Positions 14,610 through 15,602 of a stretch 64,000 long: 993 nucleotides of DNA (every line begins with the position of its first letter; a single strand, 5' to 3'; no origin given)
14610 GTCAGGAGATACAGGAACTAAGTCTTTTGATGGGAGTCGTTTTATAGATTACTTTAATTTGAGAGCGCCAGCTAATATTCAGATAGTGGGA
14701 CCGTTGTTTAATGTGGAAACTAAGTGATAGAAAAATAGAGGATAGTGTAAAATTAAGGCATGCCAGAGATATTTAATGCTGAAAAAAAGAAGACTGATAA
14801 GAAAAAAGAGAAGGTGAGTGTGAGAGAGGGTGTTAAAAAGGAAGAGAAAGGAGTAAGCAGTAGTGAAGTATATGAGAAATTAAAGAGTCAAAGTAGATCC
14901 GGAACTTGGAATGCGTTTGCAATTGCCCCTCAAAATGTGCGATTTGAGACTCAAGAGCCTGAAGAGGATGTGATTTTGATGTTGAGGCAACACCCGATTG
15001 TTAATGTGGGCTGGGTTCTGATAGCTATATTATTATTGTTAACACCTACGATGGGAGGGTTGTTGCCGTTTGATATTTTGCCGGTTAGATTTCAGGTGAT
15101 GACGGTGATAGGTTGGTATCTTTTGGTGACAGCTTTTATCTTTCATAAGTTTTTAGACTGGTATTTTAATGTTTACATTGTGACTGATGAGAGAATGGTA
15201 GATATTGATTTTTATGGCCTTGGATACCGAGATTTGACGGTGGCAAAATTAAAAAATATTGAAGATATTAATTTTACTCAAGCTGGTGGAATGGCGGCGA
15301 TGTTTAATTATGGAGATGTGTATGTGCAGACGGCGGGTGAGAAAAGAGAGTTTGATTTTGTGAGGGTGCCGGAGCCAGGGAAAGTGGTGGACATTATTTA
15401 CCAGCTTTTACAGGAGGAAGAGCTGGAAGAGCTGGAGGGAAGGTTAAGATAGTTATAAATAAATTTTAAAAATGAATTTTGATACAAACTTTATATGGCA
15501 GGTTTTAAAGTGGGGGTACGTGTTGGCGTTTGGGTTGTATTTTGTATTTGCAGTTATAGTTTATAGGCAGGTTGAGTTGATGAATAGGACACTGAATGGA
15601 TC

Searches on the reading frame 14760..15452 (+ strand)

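Call 44: search_protein_families(library=pfam, proteins=[window:14760-15452:+], max_evalue=1)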
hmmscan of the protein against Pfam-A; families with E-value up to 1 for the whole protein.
window:14760-15452:+ (230 aa): 4 families
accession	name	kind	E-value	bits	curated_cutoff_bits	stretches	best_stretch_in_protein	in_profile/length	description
PF03703.20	bPH_2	-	0.00018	22.1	22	1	134-213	1-78/78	Bacterial PH domain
PF14470.12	bPH_3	-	0.0085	17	23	1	134-176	20-62/95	Bacterial PH domain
PF10555.14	MraY_sig1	-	0.11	12.4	20.1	1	95-102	4-11/13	Phospho-N-acetylmuramoyl-pentapeptide-transferase signature 1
PF14138.11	COX16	-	0.76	10.6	27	0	7-51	24-70/79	Cytochrome c oxidase assembly protein COX16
